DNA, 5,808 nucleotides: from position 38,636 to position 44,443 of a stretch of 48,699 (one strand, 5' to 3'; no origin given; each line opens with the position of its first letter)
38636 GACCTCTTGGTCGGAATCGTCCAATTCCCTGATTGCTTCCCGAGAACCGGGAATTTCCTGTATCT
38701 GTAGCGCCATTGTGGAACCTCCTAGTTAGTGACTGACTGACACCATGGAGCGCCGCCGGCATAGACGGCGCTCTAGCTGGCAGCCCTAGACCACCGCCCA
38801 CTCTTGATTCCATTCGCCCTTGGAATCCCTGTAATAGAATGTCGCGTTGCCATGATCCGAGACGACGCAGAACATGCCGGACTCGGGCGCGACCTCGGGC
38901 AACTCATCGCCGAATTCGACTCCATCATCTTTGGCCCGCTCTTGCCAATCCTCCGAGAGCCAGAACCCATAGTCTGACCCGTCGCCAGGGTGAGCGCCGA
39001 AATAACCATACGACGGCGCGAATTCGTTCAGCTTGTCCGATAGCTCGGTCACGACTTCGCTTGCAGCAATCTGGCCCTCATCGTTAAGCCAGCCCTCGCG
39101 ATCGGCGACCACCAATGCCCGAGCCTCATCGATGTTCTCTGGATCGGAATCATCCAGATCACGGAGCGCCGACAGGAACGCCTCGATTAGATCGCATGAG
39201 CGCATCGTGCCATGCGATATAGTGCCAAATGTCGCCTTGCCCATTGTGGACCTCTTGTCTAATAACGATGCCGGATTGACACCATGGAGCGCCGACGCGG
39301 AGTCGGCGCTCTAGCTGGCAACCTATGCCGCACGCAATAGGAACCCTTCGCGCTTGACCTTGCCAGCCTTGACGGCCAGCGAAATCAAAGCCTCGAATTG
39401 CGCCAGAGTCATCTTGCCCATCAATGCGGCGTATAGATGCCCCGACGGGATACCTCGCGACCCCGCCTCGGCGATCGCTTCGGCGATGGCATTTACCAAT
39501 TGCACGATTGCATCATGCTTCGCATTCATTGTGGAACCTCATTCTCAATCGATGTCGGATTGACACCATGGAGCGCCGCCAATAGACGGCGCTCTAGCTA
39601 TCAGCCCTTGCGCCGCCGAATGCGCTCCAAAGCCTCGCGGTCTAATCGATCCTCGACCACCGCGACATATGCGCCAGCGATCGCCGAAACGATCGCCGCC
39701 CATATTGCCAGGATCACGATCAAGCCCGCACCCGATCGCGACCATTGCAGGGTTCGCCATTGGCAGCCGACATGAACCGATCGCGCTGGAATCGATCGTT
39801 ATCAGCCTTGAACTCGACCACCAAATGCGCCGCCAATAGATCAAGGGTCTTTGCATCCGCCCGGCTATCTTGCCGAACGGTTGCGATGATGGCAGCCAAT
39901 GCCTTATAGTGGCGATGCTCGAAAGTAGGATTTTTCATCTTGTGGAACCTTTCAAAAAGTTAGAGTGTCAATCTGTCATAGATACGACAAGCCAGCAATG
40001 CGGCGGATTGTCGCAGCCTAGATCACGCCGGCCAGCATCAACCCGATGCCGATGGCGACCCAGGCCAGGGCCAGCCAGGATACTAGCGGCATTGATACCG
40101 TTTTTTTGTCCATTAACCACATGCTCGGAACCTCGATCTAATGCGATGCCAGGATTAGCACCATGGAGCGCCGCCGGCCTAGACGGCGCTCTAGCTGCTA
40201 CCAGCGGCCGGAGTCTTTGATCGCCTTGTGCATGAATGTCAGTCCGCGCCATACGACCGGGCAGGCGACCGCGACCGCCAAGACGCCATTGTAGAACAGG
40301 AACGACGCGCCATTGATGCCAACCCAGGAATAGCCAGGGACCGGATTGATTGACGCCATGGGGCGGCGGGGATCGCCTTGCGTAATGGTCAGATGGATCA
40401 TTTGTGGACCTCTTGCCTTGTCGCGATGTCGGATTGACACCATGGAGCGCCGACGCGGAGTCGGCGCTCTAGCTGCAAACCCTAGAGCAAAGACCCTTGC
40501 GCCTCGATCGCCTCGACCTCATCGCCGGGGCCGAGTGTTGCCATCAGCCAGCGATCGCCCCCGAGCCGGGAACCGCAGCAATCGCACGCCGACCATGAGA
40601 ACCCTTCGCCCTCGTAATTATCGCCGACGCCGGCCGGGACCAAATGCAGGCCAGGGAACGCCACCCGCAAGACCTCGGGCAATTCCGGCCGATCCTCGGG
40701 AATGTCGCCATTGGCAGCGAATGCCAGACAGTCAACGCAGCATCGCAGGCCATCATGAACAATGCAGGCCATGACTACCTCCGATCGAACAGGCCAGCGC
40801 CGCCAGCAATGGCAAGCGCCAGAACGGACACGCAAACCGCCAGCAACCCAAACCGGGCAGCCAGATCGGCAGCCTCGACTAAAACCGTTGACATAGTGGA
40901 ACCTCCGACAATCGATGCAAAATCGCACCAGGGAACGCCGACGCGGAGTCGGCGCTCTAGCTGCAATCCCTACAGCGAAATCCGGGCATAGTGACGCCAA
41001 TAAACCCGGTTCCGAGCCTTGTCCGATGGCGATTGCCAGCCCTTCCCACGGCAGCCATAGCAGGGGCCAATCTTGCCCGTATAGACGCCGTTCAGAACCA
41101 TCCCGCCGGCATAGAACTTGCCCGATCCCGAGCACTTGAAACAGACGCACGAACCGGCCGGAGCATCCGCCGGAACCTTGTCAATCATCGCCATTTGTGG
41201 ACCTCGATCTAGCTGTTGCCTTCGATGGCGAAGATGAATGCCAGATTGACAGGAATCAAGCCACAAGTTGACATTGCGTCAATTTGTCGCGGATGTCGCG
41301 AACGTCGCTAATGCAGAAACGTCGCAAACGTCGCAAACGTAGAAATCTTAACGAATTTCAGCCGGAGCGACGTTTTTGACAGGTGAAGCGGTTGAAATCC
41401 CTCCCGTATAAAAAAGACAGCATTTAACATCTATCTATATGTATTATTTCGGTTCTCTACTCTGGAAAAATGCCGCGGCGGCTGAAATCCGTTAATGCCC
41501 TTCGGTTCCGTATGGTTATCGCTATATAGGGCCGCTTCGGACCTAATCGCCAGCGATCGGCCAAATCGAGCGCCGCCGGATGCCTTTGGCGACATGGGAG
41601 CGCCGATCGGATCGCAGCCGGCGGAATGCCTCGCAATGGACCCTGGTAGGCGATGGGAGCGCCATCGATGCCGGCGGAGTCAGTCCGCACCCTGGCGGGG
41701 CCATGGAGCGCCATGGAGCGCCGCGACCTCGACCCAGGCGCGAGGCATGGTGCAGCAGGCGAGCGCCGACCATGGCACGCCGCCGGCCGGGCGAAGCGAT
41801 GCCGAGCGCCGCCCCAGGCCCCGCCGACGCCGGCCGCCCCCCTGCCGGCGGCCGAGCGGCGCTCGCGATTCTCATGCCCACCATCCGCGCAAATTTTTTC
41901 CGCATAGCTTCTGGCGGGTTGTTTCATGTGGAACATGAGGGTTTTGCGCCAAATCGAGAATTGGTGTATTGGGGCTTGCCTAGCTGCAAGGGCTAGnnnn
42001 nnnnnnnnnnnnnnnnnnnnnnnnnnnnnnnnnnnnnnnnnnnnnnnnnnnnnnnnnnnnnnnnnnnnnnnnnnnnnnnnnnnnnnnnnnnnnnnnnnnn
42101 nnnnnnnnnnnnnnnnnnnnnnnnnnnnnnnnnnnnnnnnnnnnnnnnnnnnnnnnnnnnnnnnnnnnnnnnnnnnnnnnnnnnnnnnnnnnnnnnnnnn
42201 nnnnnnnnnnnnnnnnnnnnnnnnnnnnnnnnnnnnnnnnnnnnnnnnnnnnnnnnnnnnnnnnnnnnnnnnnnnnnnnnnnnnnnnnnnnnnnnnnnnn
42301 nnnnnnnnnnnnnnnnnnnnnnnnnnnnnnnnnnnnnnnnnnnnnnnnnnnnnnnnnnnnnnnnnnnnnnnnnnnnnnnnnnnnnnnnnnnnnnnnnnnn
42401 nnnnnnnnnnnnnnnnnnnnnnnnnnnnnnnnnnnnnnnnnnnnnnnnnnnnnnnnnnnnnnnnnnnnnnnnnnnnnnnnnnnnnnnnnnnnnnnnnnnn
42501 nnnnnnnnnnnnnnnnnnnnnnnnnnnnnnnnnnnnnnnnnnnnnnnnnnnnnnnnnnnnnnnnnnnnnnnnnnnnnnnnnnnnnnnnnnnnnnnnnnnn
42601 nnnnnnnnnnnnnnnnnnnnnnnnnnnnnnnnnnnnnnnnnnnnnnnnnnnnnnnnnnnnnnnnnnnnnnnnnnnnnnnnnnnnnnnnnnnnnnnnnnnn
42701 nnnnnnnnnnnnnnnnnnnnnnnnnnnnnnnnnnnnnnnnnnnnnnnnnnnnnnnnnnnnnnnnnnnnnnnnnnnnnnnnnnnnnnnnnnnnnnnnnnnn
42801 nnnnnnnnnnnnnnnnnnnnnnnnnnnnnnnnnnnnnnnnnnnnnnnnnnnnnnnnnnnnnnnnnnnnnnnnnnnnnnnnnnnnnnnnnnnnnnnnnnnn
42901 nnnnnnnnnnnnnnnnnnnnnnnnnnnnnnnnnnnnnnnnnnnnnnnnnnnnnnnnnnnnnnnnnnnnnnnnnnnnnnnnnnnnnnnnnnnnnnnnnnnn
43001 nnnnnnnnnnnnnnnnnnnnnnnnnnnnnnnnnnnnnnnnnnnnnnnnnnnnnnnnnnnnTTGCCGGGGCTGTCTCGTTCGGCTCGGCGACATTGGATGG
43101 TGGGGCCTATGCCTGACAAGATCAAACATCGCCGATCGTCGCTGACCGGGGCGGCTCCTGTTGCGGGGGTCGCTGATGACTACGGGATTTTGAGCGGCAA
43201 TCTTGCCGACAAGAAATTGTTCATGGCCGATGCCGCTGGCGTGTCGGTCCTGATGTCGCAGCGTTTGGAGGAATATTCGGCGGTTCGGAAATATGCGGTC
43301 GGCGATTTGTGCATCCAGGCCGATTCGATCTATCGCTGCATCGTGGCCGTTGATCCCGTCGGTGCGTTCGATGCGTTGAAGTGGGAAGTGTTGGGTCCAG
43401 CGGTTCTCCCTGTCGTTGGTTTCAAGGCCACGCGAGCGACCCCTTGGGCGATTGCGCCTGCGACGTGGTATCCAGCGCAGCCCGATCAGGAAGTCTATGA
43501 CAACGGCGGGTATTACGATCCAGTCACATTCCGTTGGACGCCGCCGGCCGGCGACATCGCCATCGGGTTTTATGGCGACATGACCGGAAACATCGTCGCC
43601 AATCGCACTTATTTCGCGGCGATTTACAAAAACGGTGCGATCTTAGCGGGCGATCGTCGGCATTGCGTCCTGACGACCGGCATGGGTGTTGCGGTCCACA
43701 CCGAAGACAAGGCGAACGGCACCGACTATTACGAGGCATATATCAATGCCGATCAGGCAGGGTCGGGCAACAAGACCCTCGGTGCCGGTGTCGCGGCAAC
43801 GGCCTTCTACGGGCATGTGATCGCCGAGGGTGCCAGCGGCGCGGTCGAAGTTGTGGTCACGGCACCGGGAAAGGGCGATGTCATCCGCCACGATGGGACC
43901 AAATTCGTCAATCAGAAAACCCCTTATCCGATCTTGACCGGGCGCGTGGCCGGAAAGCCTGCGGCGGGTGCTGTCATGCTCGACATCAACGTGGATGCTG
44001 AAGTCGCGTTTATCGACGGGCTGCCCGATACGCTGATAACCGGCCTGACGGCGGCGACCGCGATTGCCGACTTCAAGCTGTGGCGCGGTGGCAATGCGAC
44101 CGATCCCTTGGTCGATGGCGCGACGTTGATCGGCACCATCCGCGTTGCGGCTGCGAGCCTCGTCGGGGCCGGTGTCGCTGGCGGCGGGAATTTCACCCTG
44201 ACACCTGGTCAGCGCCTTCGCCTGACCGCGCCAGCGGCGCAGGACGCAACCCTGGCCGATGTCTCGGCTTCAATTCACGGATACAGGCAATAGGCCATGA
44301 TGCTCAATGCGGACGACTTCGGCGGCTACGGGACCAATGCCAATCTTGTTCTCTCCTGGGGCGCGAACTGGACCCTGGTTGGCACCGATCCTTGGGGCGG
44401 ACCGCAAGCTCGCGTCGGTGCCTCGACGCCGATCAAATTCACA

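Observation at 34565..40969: Eleven copies of a conserved intergenic cassette separate the small early genes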

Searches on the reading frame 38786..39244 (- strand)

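Call 22: search_protein_families(library=pfam, proteins=[window:38786-39244:-], max_evalue=0.1)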
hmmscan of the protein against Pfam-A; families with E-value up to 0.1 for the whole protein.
window:38786-39244:- (152 aa): 0 families

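Call 23: search_protein_families(library=phrogs, proteins=[window:38786-39244:-], max_evalue=0.01)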
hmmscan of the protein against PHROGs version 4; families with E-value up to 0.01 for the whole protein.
window:38786-39244:- (152 aa): 1 family
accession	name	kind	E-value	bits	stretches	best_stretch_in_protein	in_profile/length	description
phrog_29605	-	unknown function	5.1e-11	43.6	1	48-99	70-118/188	-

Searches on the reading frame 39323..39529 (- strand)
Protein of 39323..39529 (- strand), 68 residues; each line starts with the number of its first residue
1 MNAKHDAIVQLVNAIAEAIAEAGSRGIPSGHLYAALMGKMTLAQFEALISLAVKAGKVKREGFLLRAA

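Call 22: search_protein_families(library=pfam, proteins=[window:39323-39529:-], max_evalue=0.1)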
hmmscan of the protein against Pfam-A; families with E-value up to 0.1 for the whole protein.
window:39323-39529:- (68 aa): 1 family
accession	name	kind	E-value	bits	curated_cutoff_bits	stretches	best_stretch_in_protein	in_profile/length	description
PF09106.17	SelB-wing_2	-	0.017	15.6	22.3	1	25-66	15-56/57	Elongation factor SelB, winged helix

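Call 23: search_protein_families(library=phrogs, proteins=[window:39323-39529:-], max_evalue=0.01)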
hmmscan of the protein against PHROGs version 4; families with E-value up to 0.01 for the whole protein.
window:39323-39529:- (68 aa): 1 family
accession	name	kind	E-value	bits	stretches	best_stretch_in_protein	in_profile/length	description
phrog_15190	-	unknown function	0.0011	19.8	1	3-39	16-52/64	-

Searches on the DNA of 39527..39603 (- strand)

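Call 75: search_dna_similar(query=window:39527-39603:-, collection=phages, mode=distant, max_evalue=1, max_rows=10)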
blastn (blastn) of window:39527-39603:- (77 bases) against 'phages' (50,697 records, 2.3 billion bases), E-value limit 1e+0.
No match.

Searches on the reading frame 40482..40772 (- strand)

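Call 22: search_protein_families(library=pfam, proteins=[window:40482-40772:-], max_evalue=0.1)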
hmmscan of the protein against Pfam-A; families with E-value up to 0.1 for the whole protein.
window:40482-40772:- (96 aa): 1 family
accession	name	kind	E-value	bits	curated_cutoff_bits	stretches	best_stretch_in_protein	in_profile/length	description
PF12604.14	gp37_C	-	0.097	13.3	22.5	0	52-85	8-41/95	Tail fibre protein gp37 C terminal domain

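Call 23: search_protein_families(library=phrogs, proteins=[window:40482-40772:-], max_evalue=0.01)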
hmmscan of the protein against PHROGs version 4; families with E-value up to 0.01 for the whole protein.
window:40482-40772:- (96 aa): 1 family
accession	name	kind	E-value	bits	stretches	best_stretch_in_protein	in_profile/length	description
phrog_3034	-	unknown function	1.2e-07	33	1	56-76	87-107/117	-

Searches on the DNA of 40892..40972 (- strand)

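Call 49: build_rna_model(alignment_id=A1)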
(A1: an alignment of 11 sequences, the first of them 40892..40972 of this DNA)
Model R1 built from alignment A1 (11 sequences, 89 columns); structure: RNAalifold consensus.
model positions 79; base pairs 16; branch points 0; effective number of sequences 4.19; information 0.717 bits per position. Calibrated on 0.2 Mb of random sequence (short: E-values are rough).
structure used (alignment columns):
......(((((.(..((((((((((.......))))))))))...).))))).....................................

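Call 50: search_with_rna_model(model_id=R1, sources=[window, L001, L002, L011, L012, L013, L014], max_evalue=10)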
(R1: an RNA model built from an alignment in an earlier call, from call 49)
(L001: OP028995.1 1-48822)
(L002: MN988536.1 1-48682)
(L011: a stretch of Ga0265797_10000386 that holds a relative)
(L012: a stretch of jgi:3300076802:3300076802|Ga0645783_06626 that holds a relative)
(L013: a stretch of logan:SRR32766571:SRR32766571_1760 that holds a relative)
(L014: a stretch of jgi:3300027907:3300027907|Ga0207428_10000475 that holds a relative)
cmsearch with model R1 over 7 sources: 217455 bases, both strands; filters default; matches with E-value up to 10: 37.
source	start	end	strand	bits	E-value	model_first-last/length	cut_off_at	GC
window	39527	39603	-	95.6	1.1e-23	1-79/79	no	0.52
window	39242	39320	-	86.8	2.9e-21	1-79/79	no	0.58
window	38708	38782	-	82.5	4.2e-20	1-79/79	no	0.59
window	40121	40200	-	81.7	6.8e-20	1-79/79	no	0.6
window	36918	36996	-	79.4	2.9e-19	1-79/79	no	0.63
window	40400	40478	-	76.5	1.8e-18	1-79/79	no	0.59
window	37271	37348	-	73.7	1e-17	1-79/79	no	0.6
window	40892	40966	-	72.4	2.3e-17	1-79/79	no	0.59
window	35150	35228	-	67.3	5.6e-16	1-79/79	no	0.53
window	37988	38054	-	66.8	7.7e-16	1-79/79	no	0.54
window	34562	34640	-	63.6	5.6e-15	1-79/79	no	0.47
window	39287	39313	+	18.4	0.012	10-37/79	no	0.74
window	40445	40471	+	18.4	0.012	10-37/79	no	0.74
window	38748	38775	+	15.4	0.076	10-37/79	no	0.71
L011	9013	9044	+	14.5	0.13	6-40/79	no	0.75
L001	21516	21574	+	10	2.2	1-79/79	no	0.66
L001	201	237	+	9.7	2.6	7-40/79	no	0.81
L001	48657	48693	+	9.7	2.6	7-40/79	no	0.81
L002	30853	30878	-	9.7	2.7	10-35/79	no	0.69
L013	8285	8336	-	8.6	5.2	1-79/79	no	0.63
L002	34702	34725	+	8.5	5.5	1-79/79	no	0.58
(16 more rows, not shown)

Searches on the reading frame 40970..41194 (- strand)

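Call 22: search_protein_families(library=pfam, proteins=[window:40970-41194:-], max_evalue=0.1)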
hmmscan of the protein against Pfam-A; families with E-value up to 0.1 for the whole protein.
window:40970-41194:- (74 aa): 2 families
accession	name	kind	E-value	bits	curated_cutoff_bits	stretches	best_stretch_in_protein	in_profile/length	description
PF23733.2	GRXCR1-2_C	-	0.041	14.3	26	1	17-51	11-38/47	GRXCR1/2, C-terminal domain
PF04863.19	EGF_alliinase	-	0.051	14.4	25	1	14-47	11-44/55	Alliinase EGF-like domain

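Call 23: search_protein_families(library=phrogs, proteins=[window:40970-41194:-], max_evalue=0.01)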
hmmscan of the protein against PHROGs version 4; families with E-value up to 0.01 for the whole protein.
window:40970-41194:- (74 aa): 0 families

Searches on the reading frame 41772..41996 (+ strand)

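Call 38: search_protein_families(library=pfam, alignment_id=A2, max_evalue=0.001)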
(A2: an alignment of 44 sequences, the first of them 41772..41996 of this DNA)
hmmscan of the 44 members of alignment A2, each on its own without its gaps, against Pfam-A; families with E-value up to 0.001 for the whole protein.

A. member 1, window:41772-41996:+ (74 aa): 0 families

B. families by the number of members that match (of 44 scanned): 6 families
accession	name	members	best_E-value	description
PF02026.21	RyR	1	1.5e-09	RyR domain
PF24175.2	SU10_adaptor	1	2.5e-07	SU10 adaptor protein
PF13469.12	Sulfotransfer_3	1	5.8e-07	Sulfotransferase family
PF02272.25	DHHA1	1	4.4e-06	DHHA1 domain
PF09037.16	Sulphotransf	1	8.9e-05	Stf0 sulphotransferase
PF00685.33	Sulfotransfer_1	1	0.00078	Sulfotransferase domain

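Call 39: search_protein_families(library=phrogs, alignment_id=A2, max_evalue=0.001)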
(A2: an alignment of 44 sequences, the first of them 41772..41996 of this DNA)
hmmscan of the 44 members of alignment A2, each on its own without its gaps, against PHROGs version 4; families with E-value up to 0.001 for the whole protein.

A. member 1, window:41772-41996:+ (74 aa): 0 families

B. families by the number of members that match (of 44 scanned): 20 families
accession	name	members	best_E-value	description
phrog_4771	-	1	1.8e-83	DHH phosphoesterase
phrog_799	-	1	5.1e-47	DNA methyltransferase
phrog_5154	-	1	6.3e-40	-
phrog_11782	-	1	1.1e-32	-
phrog_18865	-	1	5.1e-30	-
phrog_1770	-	1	1.6e-27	Holliday junction resolvase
phrog_9953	-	1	1.4e-26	major head protein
phrog_16759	-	1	6.6e-18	-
phrog_4652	-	1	6.1e-16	-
phrog_25121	-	1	6.3e-13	virion structural protein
phrog_22033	-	1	6.5e-13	virion structural protein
phrog_9027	-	1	5.2e-10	-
phrog_159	-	1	7.3e-10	RuvC-like Holliday junction resolvase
phrog_156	-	1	2.1e-06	portal protein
phrog_4435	-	1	3.1e-06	-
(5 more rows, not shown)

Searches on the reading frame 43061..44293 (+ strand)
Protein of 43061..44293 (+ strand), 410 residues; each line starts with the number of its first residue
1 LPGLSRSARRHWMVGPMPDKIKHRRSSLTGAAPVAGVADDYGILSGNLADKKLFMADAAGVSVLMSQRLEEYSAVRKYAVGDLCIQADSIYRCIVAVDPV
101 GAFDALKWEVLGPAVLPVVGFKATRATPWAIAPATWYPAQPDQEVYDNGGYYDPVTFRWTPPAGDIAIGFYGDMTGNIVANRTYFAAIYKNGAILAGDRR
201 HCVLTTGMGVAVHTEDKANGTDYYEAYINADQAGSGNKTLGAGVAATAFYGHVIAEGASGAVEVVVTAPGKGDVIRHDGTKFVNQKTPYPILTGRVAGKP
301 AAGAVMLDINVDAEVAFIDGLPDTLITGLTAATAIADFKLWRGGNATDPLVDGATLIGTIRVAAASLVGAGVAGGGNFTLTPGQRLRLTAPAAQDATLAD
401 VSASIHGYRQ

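Call 9: search_protein_families(library=pfam, proteins=[window:43061-44293:+], max_evalue=0.01)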
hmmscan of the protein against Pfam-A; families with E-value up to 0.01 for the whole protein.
window:43061-44293:+ (410 aa): 0 families

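Call 59: search_protein_families(library=phrogs, proteins=[window:43061-44293:+], max_evalue=0.001)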
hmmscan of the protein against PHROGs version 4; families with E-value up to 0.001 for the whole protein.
window:43061-44293:+ (410 aa): 2 families
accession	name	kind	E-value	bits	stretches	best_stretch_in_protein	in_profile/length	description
phrog_11585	-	unknown function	5.3e-05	23.3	1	314-407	187-276/280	-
phrog_22757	-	unknown function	0.00039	21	1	315-408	97-190/193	-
